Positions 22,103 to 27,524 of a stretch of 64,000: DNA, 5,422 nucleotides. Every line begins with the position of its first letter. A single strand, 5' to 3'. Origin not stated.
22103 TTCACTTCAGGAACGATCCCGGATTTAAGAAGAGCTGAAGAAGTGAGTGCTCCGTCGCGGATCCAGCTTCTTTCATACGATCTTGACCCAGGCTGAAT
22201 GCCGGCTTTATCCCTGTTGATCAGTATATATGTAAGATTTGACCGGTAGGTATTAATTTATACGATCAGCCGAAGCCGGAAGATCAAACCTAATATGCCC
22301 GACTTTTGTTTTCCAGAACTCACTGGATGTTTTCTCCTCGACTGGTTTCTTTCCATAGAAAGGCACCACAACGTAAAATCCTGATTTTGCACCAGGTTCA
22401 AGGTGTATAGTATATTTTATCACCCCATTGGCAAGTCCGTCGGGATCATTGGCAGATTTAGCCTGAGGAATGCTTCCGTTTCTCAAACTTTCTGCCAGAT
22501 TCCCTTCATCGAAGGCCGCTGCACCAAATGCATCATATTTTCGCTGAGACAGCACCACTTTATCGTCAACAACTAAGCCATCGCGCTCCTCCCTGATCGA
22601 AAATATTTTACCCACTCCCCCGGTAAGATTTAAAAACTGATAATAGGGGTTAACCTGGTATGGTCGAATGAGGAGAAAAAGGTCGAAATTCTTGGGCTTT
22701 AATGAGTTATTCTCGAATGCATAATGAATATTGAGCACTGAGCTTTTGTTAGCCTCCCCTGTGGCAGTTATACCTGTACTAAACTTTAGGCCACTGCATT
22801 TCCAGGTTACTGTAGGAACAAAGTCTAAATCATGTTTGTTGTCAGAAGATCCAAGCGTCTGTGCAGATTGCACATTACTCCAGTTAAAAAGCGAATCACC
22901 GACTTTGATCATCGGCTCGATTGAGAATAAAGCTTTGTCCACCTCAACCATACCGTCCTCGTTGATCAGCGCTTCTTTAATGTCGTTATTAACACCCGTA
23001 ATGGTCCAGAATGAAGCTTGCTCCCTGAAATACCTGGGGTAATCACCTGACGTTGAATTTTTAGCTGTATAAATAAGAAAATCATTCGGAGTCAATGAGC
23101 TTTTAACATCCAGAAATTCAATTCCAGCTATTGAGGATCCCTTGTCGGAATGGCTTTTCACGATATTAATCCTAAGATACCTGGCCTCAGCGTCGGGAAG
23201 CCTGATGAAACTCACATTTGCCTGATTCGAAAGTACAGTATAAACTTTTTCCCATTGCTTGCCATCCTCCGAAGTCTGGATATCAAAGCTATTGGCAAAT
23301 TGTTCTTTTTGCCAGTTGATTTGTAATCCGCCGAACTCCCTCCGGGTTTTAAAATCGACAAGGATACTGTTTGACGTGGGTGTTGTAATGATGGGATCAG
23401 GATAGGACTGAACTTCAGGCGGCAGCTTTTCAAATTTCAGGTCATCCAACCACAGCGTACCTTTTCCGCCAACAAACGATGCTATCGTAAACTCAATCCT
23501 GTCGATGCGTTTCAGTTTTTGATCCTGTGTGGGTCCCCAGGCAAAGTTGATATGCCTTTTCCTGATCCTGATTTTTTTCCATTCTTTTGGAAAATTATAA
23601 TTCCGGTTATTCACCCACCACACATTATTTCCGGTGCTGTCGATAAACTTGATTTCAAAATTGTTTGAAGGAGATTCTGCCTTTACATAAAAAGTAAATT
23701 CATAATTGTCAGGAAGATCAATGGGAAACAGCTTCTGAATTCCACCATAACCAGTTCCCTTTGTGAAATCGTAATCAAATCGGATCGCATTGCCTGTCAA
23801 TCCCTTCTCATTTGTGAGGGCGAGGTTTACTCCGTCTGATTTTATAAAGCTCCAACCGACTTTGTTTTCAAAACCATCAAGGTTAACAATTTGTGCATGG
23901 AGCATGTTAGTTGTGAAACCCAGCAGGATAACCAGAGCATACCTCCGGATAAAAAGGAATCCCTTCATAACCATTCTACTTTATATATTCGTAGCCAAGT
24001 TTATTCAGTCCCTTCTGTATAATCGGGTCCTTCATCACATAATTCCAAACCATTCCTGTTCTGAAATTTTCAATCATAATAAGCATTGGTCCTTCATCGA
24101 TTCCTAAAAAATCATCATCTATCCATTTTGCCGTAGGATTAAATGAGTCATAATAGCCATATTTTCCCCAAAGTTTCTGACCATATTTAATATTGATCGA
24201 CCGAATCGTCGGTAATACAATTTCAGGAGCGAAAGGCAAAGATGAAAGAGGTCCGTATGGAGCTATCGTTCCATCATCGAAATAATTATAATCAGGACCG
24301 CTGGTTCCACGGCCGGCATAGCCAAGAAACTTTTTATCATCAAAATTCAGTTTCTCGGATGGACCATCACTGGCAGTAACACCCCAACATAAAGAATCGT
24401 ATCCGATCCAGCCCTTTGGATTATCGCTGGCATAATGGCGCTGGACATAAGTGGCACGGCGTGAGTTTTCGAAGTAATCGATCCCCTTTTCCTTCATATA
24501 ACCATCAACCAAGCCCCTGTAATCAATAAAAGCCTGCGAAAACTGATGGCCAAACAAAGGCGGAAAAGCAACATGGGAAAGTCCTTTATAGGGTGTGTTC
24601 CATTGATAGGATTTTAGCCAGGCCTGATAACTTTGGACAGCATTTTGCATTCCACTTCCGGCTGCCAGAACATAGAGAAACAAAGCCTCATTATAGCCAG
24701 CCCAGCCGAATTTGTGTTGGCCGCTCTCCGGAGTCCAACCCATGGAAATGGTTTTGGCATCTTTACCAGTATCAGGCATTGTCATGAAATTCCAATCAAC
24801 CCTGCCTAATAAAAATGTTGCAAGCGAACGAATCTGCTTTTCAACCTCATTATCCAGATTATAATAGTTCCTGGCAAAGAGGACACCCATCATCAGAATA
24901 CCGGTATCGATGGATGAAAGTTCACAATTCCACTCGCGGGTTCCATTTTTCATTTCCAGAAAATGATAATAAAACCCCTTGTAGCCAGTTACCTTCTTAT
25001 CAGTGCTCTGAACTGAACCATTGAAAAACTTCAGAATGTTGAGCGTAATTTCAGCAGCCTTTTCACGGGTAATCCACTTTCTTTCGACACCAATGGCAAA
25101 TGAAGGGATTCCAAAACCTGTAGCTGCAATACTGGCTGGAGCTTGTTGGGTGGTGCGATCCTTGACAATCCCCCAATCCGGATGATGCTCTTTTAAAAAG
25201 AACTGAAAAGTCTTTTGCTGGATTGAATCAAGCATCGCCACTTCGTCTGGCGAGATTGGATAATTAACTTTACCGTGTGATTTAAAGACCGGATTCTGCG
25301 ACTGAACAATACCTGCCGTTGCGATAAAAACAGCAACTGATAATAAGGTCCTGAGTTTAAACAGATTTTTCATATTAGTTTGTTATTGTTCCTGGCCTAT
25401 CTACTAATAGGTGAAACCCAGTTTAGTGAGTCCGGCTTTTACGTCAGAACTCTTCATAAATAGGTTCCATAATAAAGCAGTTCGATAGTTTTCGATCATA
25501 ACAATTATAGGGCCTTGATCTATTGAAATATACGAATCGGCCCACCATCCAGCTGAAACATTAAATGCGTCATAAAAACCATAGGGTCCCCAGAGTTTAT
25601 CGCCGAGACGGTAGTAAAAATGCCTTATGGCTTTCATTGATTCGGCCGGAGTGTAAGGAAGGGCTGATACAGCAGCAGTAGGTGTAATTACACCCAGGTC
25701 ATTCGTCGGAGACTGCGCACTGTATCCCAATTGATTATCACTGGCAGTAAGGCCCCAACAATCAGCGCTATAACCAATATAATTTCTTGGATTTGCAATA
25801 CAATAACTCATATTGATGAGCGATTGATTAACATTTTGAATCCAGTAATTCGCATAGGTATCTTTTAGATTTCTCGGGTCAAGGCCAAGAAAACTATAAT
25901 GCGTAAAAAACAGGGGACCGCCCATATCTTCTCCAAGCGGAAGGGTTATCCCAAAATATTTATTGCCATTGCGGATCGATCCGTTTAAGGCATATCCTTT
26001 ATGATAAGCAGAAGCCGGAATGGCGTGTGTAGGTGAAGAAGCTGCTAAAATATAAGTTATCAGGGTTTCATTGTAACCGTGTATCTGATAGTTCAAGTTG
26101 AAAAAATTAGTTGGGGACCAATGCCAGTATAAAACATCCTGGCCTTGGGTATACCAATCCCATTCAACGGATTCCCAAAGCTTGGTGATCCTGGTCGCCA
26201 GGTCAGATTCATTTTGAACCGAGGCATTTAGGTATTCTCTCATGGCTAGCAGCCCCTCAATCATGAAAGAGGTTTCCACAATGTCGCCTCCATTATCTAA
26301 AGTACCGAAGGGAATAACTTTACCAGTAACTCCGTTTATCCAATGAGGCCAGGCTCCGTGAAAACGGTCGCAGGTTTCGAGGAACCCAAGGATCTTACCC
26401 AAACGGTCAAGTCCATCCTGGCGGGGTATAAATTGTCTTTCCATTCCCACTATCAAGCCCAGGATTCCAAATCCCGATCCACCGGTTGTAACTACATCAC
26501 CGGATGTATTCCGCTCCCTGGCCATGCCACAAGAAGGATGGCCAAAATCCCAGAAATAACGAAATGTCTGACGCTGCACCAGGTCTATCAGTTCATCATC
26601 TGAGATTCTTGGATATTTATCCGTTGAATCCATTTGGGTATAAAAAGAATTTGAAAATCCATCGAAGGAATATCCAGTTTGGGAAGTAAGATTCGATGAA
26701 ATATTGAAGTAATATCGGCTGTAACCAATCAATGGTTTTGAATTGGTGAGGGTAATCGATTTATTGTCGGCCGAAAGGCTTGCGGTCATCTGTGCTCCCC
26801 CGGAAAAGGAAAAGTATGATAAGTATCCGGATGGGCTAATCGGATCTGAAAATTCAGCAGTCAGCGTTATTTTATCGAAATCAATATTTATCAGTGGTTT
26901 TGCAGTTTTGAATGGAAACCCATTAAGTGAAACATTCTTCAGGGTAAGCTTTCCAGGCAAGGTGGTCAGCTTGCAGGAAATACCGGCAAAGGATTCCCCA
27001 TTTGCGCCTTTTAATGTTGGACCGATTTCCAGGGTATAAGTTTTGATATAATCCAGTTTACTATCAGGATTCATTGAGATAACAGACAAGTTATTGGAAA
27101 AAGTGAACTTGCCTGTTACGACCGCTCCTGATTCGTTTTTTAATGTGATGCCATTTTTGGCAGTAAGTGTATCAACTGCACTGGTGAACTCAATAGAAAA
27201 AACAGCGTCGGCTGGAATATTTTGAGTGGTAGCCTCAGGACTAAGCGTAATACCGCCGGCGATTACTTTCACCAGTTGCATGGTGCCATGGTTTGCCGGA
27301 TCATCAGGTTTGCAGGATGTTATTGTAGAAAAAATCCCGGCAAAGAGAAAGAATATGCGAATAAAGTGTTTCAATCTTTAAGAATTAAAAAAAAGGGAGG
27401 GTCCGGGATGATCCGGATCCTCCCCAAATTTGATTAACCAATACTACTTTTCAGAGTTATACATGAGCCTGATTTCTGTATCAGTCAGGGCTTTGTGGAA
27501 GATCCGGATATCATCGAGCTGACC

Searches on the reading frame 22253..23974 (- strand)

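Call 51: search_protein_families(library=pfam, proteins=[window:22253-23974:-], max_evalue=0.00001)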
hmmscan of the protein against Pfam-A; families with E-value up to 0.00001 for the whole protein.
window:22253-23974:- (573 aa): 2 families
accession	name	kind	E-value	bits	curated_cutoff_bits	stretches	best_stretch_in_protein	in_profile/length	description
PF00754.31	F5_F8_type_C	-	2.3e-11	44.4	28.2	1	202-279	35-120/127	F5/8 type C domain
PF22633.2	F5_F8_type_C_2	-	1.7e-10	41.8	27.8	1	200-269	18-91/91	NedA-like, galactose-binding domain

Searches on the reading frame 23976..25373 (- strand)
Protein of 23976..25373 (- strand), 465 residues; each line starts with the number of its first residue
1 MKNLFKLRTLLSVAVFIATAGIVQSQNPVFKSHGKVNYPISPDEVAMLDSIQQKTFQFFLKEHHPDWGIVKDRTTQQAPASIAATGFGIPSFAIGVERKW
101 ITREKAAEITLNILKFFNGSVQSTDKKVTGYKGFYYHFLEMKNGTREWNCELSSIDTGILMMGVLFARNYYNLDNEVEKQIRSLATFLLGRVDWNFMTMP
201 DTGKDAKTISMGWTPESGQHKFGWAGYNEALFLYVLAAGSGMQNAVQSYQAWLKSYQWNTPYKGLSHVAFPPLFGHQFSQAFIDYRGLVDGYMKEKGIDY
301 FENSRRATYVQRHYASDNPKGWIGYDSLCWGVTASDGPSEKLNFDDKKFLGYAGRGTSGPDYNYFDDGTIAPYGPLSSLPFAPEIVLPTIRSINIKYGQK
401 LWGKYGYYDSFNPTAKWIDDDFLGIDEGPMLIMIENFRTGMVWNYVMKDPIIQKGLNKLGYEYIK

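Call 51: search_protein_families(library=pfam, proteins=[window:23976-25373:-], max_evalue=0.00001)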
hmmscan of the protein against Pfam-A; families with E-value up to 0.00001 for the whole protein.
window:23976-25373:- (465 aa): 1 family
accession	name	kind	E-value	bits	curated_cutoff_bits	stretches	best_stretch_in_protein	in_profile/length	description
PF10091.15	Glycoamylase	-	1.2e-70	237.9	27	1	222-449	2-220/221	Putative glucoamylase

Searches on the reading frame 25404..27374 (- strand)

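Call 51: search_protein_families(library=pfam, proteins=[window:25404-27374:-], max_evalue=0.00001)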
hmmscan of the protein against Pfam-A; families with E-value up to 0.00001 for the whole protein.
window:25404-27374:- (656 aa): 2 families
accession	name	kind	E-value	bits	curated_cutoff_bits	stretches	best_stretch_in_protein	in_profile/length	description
PF10091.15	Glycoamylase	-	2.1e-74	250.2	27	1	428-642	1-220/221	Putative glucoamylase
PF13205.12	Big_5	-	6.8e-16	59.3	23.6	1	43-130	9-96/105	Bacterial Ig-like domain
